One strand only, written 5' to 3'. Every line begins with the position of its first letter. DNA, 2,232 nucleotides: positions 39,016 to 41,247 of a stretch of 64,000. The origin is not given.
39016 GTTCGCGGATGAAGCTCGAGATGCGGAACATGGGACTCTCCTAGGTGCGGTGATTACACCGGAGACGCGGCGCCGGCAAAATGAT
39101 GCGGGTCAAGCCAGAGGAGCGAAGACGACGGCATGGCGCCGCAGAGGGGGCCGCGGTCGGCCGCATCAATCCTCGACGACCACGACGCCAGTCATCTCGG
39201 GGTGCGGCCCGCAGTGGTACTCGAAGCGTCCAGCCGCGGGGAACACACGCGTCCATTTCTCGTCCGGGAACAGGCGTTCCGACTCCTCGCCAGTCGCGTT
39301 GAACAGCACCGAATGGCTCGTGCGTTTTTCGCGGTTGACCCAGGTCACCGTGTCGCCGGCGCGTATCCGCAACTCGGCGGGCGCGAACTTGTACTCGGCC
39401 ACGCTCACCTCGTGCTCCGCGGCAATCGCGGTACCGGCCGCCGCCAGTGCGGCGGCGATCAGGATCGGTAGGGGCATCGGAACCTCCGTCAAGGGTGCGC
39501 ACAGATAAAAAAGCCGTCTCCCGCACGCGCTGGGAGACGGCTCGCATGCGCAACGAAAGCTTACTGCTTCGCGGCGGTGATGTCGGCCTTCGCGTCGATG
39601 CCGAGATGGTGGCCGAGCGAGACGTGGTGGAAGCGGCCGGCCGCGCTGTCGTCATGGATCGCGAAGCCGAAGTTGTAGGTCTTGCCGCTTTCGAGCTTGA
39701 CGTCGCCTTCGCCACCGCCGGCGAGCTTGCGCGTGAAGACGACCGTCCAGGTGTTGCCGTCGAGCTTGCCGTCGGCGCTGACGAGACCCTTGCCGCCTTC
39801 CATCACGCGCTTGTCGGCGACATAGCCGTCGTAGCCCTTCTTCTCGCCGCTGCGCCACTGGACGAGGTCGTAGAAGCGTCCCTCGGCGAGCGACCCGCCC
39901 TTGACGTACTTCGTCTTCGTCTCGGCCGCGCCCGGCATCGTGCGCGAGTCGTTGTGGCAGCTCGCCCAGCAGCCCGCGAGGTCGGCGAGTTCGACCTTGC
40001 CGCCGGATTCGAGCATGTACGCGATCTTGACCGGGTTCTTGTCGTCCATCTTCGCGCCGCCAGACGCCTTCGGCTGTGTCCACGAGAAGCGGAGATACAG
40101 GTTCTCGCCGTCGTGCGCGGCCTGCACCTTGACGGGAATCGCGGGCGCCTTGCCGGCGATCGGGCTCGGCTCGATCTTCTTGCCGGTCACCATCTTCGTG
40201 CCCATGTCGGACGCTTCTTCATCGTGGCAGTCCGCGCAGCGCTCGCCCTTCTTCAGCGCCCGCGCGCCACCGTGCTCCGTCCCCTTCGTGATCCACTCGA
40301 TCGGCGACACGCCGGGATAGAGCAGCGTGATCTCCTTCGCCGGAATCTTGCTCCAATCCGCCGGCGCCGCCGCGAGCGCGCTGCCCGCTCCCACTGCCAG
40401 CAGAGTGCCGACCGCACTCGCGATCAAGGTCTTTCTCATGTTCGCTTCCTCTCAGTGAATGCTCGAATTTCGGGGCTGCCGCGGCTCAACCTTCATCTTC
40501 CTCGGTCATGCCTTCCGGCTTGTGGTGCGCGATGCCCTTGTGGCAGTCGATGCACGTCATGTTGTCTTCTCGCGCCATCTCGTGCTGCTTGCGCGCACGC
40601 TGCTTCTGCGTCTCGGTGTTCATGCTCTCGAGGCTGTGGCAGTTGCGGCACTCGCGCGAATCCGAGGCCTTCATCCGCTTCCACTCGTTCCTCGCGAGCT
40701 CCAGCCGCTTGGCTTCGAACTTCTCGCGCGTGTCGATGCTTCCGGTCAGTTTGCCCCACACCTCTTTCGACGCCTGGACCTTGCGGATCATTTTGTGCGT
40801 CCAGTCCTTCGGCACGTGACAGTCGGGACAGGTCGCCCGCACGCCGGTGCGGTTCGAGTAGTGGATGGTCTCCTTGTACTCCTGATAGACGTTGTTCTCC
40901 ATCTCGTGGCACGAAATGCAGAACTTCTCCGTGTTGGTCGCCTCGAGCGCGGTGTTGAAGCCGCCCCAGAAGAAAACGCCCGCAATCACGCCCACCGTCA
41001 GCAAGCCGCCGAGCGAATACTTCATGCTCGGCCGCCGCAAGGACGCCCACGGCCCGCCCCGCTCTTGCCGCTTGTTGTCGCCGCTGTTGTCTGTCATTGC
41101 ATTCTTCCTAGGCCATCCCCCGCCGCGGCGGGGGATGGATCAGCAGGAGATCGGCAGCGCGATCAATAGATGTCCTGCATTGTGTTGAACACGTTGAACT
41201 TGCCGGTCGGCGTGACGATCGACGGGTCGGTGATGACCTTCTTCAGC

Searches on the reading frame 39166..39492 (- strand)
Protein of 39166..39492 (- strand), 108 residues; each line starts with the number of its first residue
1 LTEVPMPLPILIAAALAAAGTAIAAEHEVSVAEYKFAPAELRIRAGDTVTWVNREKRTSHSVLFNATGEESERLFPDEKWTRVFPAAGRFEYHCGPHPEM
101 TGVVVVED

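Call 55: search_protein_families(library=pfam, proteins=[window:39166-39492:-])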
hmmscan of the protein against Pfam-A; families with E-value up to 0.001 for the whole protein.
window:39166-39492:- (108 aa): 2 families
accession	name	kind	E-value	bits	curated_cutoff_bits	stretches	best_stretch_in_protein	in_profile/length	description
PF13473.12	Cupredoxin_1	-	1.6e-09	38.1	27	1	15-106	11-104/104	Cupredoxin-like domain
PF00127.26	Copper-bind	-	4.9e-09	36.9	21.2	1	28-107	6-99/99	Copper binding proteins, plastocyanin/azurin family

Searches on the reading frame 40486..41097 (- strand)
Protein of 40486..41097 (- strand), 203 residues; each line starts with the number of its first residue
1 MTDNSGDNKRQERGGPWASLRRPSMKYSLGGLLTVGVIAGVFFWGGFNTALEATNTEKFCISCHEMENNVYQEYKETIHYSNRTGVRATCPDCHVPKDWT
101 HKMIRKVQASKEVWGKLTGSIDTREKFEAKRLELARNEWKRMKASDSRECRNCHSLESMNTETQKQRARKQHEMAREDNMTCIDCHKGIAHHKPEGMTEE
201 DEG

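Call 55: search_protein_families(library=pfam, proteins=[window:40486-41097:-])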
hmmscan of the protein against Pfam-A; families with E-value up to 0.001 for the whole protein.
window:40486-41097:- (203 aa): 5 families
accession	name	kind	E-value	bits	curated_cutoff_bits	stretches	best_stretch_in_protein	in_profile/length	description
PF03264.19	Cytochrom_NNT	-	2.2e-80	268.9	24.1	1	23-195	2-173/174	NapC/NirT cytochrome c family, N-terminal region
PF22113.1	Mtrc-MtrF_II-IV_dom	-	2.5e-07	30.8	30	1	57-197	6-138/176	Outer membrane cytochrome MtrC/MtrF-like, domains II/IV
PF14537.11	Cytochrom_c3_2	-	2.1e-06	28.5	25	0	139-188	18-66/79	Cytochrome c3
PF14522.11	Cytochrome_C7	-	1.6e-05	25.1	24.8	0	146-191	12-53/67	Cytochrome c7 and related cytochrome c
PF02085.21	Cytochrom_CIII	-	4.8e-05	24.1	22.9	0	144-195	43-91/101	Class III cytochrome C family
